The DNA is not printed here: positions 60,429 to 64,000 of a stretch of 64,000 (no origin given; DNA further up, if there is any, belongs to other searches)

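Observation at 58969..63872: Three-gene defence-like module: Z1 ATPase-EF-Tu-barrel fusion, a double-barrel protein and a HARE-HTH/PD-ExK nuclease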

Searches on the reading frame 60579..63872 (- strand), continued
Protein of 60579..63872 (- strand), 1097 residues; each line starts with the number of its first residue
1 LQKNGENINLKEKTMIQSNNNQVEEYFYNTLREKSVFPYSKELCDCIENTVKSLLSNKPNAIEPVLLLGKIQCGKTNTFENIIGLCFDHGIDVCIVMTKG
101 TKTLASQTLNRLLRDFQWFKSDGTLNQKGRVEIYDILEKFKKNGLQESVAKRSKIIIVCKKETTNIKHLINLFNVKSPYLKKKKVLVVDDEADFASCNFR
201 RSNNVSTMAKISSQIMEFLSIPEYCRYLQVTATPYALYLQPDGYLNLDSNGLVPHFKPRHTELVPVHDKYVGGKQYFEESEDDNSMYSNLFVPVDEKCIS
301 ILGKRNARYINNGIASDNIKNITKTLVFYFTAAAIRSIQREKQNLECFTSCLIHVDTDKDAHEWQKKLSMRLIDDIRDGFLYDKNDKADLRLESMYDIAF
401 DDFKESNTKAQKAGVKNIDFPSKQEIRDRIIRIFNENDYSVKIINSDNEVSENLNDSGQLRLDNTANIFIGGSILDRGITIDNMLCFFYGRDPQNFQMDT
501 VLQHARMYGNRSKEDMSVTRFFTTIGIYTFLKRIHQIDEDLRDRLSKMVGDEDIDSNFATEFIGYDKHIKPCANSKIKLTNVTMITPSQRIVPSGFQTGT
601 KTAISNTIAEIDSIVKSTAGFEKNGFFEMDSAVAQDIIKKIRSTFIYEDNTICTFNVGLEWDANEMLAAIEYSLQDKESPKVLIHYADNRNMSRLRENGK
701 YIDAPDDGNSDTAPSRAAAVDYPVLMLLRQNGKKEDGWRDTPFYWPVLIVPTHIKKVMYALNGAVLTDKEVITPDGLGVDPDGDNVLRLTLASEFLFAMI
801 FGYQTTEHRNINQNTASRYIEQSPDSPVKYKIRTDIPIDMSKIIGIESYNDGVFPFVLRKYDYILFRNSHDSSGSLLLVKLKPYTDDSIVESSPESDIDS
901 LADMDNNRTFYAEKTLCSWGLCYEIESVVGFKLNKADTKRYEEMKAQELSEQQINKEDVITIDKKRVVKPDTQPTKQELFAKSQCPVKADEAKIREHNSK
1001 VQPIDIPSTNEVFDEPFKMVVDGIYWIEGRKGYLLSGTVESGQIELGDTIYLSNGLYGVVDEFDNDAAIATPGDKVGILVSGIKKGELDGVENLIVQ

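Call 28: find_homologous_proteins(query=window:60579-63830:-, max_evalue=0.00001)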
Query window:60579-63830:- (1083 aa): 4029 proteins with E <= 0.00001 among 8000 candidates; the best 120 are listed.
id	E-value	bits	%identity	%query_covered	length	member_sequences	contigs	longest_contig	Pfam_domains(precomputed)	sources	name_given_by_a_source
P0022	0.0e+0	2473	100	100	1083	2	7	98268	PF10593.15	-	-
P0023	0.0e+0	2328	95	100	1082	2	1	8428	PF10593.15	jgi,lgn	jgi:hypothetical protein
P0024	0.0e+0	2136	86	100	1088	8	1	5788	PF10593.15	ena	-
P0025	0.0e+0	2075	84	100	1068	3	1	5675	PF10593.15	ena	-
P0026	0.0e+0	1991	80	100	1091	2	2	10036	PF10593.15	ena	-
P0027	0.0e+0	1922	78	100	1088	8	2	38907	PF10593.15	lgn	-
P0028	0.0e+0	1910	78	100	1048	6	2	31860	PF10593.15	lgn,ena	-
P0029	0.0e+0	1863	86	87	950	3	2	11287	PF10593.15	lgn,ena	-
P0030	0.0e+0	1776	81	88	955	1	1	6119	PF10593.15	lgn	-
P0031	0.0e+0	1754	80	89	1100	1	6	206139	PF10593.15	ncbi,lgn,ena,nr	ncbi:MAG: hypothetical protein J6Y82_02925 [Bacteroidales bacterium]|nr:hypothetical protein [Bacter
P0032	0.0e+0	1404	66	87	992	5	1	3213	PF10593.15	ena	-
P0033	0.0e+0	1403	67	86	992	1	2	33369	PF10593.15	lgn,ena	-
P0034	0.0e+0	1364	64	87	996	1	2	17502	PF10593.15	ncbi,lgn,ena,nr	ncbi:MAG: hypothetical protein J6Y37_07475 [Paludibacteraceae bacterium]|nr:hypothetical protein [Pa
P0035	0.0e+0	1359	64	87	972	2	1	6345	PF10593.15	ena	-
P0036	0.0e+0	1275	60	87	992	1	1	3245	PF10593.15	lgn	-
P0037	0.0e+0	1272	61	87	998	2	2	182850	PF10593.15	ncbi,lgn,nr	ncbi:MAG: Z1 domain-containing protein [Bacteroidales bacterium]|nr:Z1 domain-containing protein [Ba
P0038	0.0e+0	1241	60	87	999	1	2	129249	PF10593.15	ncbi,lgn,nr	ncbi:MAG: Z1 domain-containing protein [Salinivirgaceae bacterium]|nr:Z1 domain-containing protein [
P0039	0.0e+0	1090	66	68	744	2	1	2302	PF10593.15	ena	-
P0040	1.8e-280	951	48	86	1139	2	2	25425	PF10593.15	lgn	-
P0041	1.6e-279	948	48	87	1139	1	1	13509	PF10593.15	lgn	-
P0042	1.2e-278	945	48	85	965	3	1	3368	PF10593.15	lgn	-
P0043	4.3e-278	943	49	85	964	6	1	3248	PF10593.15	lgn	-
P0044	3.2e-276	937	48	86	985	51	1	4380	PF10593.15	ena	-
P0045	4.3e-276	937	48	85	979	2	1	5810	PF10593.15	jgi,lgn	-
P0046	3.0e-265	901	49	83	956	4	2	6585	PF10593.15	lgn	-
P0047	3.0e-263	894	42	99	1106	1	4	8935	PF10593.15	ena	-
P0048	6.0e-261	887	43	99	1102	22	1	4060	PF10593.15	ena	-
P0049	1.1e-256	873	42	99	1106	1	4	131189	PF10593.15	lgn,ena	-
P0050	2.5e-256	871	42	99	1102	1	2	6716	PF10593.15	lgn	-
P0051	2.1e-253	862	41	99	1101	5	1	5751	PF10593.15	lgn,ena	-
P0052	3.8e-253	861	47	83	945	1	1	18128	PF10593.15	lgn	-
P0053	6.9e-252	857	49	79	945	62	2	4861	PF10593.15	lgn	-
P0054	1.1e-249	849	46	83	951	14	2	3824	PF10593.15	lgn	-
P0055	2.5e-249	848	47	83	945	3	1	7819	PF10593.15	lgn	-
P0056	3.3e-249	848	47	83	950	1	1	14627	PF10593.15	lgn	-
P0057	7.7e-248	843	45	83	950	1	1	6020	PF10593.15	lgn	-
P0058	2.3e-247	842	46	83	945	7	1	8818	PF10593.15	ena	-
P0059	9.4e-247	840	45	83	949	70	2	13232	PF10593.15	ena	-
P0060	2.2e-246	838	48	79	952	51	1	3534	PF10593.15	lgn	-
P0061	2.7e-246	838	46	83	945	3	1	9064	PF10593.15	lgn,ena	-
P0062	6.4e-246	837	46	83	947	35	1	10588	PF10593.15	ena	-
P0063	7.7e-246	837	46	83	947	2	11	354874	PF10593.15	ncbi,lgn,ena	-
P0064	8.3e-246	836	46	83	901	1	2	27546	PF10593.15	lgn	-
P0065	1.2e-245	836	46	83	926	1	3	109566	PF10593.15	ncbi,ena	-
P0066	1.3e-245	836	46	83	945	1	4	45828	PF10593.15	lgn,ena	-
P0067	1.6e-245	836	45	83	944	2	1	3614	PF10593.15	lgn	-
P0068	3.5e-245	834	45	84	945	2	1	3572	PF10593.15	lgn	-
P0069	8.6e-245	833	45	83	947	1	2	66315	PF10593.15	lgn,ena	-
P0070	2.2e-244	832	45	83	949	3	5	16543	PF10593.15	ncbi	-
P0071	3.0e-244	831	44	85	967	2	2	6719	PF10593.15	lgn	-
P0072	3.1e-244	831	45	83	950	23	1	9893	PF10593.15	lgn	-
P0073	3.3e-244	831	45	83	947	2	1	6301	PF10593.15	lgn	-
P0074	9.5e-244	830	44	86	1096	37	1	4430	PF10593.15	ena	-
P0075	4.3e-243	827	45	83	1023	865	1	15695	PF10593.15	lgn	-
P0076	5.5e-243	827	45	83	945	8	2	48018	PF10593.15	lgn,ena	-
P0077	8.6e-243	826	44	87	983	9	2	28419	PF10593.15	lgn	-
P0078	2.1e-242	825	44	85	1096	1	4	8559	PF10593.15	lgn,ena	-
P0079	2.7e-242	825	44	85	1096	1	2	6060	PF10593.15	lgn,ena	-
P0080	3.6e-242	824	43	85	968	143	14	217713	PF10593.15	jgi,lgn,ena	jgi:putative uncharacterized protein OB3222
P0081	3.6e-242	824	46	83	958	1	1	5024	PF10593.15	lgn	-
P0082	3.8e-242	824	44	85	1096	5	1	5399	PF10593.15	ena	-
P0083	4.7e-242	824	45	83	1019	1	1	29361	PF10593.15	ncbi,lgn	-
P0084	5.5e-242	824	45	84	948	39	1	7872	PF10593.15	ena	-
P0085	8.7e-242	823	45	83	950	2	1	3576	PF10593.15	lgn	-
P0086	1.7e-241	822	45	83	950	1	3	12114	PF10593.15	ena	-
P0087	3.9e-241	821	46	83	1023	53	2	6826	PF10593.15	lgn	-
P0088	4.1e-241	821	45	84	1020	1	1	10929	PF10593.15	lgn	-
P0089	5.0e-241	821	45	84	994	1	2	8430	PF10593.15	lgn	-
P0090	6.2e-241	820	45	84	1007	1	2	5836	PF10593.15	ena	-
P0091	9.0e-241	820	45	84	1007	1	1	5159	PF10593.15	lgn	-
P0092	9.0e-241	820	45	84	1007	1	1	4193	PF10593.15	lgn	-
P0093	9.3e-241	820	45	85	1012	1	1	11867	PF10593.15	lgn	-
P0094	1.3e-240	819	45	83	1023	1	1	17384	PF10593.15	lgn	-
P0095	1.4e-240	819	45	83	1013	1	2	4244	PF10593.15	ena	-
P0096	1.5e-240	819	45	83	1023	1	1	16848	PF10593.15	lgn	-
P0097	1.7e-240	819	44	84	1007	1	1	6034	PF10593.15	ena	-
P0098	1.7e-240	819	44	84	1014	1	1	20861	PF10593.15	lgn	-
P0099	2.1e-240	819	44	84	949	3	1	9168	PF10593.15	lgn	-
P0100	2.3e-240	818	45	84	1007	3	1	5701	PF10593.15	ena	-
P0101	3.3e-240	818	44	84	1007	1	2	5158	PF10593.15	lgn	-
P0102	4.3e-240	818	44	84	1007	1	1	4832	PF10593.15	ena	-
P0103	4.3e-240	818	46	85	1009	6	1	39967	PF10593.15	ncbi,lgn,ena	-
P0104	4.4e-240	818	43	85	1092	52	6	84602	PF10593.15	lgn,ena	-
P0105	7.1e-240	817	45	83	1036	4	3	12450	PF10593.15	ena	-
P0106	7.4e-240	817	44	84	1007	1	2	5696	PF10593.15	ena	-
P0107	7.9e-240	817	45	84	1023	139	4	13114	PF10593.15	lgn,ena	-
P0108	1.1e-239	816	44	84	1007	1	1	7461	PF10593.15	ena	-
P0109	1.1e-239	816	44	84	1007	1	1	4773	PF10593.15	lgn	-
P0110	1.2e-239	816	45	84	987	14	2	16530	PF10593.15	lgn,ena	-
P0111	1.3e-239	816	44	84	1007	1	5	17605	PF10593.15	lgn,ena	-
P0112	1.3e-239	816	44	84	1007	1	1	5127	PF10593.15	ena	-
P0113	1.5e-239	816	44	84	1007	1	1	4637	PF10593.15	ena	-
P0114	1.5e-239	816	45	83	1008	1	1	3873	PF10593.15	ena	-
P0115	1.6e-239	816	45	83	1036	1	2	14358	PF10593.15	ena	-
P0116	1.8e-239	815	44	84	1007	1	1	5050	PF10593.15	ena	-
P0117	2.2e-239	815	43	86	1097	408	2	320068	PF10593.15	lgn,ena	-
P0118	2.4e-239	815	47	78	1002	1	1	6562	PF10593.15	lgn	-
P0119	2.5e-239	815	44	84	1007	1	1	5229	PF10593.15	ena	-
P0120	2.8e-239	815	44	84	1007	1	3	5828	PF10593.15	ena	-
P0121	2.8e-239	815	44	84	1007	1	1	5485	PF10593.15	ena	-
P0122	3.0e-239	815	44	84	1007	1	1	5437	PF10593.15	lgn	-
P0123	5.3e-239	814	45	83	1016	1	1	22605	PF10593.15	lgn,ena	-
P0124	6.2e-239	814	44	84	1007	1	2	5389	PF10593.15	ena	-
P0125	7.3e-239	813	44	84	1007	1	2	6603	PF10593.15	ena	-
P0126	7.6e-239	813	45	83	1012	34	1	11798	PF10593.15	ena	-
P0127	1.0e-238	813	46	83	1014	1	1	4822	PF10593.15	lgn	-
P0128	1.0e-238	813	46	83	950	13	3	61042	PF10593.15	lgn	-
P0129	1.3e-238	813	44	84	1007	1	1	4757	PF10593.15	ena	-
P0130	1.5e-238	812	44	84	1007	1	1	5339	PF10593.15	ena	-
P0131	2.8e-238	812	42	91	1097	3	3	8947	PF10593.15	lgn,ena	-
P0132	3.4e-238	811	44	84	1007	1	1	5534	PF10593.15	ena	-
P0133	3.9e-238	811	44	84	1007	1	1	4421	PF10593.15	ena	-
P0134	4.8e-238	811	44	84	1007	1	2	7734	PF10593.15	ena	-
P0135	5.1e-238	811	44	83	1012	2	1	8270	PF10593.15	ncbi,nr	ncbi:MAG: hypothetical protein HUJ98_06345 [Bacteroidaceae bacterium]|nr:hypothetical protein [Bacte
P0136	5.4e-238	811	45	83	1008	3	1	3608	PF10593.15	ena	-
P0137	8.7e-238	810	45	84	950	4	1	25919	PF10593.15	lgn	-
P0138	1.6e-237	809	43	85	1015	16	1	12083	PF10593.15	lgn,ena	-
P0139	2.7e-237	808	45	83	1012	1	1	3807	PF10593.15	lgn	-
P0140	6.6e-237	807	45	82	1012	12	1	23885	PF10593.15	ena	-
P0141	7.7e-237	807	43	84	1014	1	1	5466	PF10593.15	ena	-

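Call 32: find_encoding_contigs(protein=P0031, flank=8000, max_places=2)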
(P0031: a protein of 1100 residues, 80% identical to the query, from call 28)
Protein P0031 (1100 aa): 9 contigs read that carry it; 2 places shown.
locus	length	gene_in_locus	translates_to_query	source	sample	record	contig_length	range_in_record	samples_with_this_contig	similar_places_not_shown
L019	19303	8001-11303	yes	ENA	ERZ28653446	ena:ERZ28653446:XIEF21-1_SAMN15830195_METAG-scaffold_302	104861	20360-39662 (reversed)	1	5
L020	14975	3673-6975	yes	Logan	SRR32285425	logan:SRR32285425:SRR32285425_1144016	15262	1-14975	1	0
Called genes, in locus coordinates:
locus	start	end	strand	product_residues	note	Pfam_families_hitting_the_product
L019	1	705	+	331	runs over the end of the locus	PF02885:Glycos_trans_3N, PF00591:Glycos_transf_3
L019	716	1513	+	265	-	PF00218:IGPS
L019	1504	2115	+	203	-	PF00697:PRAI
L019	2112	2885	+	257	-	PF00290:Trp_syntA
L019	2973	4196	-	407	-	PF13173:AAA_14, PF13635:DUF4143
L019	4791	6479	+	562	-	PF02368:Big_2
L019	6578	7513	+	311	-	PF13280:WYL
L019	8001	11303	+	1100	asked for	PF10593:Z1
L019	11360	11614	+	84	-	PF03144:GTP_EFTU_D2 (weak)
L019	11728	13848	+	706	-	-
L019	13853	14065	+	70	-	-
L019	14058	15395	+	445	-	PF13173:AAA_14, PF13635:DUF4143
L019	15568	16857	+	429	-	PF12224:Amidoligase_2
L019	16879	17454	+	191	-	PF13230:GATase_4, PF13522:GATase_6 (weak)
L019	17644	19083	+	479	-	PF01637:ATPase_2, PF13191:AAA_16, PF13173:AAA_14 (faint), PF13401:AAA_22 (faint)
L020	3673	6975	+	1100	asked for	PF10593:Z1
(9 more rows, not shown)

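Call 33: find_encoding_contigs(protein=P0029, flank=8000, max_places=2)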
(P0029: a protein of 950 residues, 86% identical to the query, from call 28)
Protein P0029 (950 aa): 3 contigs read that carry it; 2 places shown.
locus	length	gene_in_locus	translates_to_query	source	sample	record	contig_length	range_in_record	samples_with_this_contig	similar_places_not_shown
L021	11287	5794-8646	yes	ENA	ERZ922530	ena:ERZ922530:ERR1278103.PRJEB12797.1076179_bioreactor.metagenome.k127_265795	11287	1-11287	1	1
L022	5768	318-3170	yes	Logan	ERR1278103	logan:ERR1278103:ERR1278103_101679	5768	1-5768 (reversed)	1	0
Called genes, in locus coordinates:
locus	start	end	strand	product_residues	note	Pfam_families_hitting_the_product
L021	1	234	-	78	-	?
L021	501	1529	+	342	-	PF13651:EcoRI_methylase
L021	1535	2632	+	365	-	PF03235:GmrSD_N, PF01844:HNH, PF14279:HNH_5 (weak)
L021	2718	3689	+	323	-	PF13310:Virulence_RhuM, PF02661:Fic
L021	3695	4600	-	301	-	PF13280:WYL, PF25583:WCX (faint)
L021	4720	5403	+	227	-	PF02368:Big_2 (faint)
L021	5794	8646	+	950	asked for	PF10593:Z1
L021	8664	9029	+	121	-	-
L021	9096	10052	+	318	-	PF05066:HARE-HTH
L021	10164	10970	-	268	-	-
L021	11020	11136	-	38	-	-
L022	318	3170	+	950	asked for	PF10593:Z1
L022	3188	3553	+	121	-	-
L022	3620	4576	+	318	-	PF05066:HARE-HTH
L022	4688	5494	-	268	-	-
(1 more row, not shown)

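Call 34: find_encoding_contigs(protein=P0037, flank=8000, max_places=2)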
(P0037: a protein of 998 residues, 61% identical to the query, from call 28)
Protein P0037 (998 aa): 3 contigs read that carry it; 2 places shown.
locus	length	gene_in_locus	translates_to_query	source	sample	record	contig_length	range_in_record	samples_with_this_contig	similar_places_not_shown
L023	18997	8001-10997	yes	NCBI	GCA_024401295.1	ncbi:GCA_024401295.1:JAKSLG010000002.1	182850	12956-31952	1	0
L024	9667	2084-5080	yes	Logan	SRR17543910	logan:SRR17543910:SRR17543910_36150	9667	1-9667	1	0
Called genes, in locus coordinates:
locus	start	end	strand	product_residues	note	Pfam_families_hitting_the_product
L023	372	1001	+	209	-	PF19781:DUF6266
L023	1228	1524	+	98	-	-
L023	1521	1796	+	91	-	PF15738:YafQ_toxin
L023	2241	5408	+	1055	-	PF04851:ResIII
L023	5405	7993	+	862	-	PF01555:N6_N4_Mtase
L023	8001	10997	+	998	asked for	PF10593:Z1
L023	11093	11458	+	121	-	-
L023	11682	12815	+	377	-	PF13173:AAA_14, PF13401:AAA_22 (faint), PF13635:DUF4143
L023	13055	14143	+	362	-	PF22544:HYDIN_VesB_CFA65-like_Ig, PF07610:DUF1573, PF15780:ASH (faint), PF22067:Cep192_D3 (faint), PF22073:Cep192_D4 (faint), PF07610:DUF1573, PF22544:HYDIN_VesB_CFA65-like_Ig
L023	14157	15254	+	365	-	PF14289:DUF4369, PF00255:GSHPx (weak), PF00578:AhpC-TSA, PF08534:Redoxin, PF00085:Thioredoxin (weak), PF13098:Thioredoxin_2 (faint), PF13905:Thioredoxin_8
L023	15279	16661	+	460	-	PF02878:PGM_PMM_I, PF02879:PGM_PMM_II, PF02880:PGM_PMM_III, PF00408:PGM_PMM_IV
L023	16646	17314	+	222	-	-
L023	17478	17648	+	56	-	PF00037:Fer4 (weak), PF13237:Fer4_10, PF14697:Fer4_21, PF12838:Fer4_7, PF13187:Fer4_9, PF25160:LdpA_Fe-S-bd (weak), PF12797:Fer4_2 (weak), PF00037:Fer4, +4 more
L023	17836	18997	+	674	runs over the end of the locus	PF13620:CarboxypepD_reg (faint), PF00691:OmpA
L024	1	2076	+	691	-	?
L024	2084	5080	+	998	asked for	PF10593:Z1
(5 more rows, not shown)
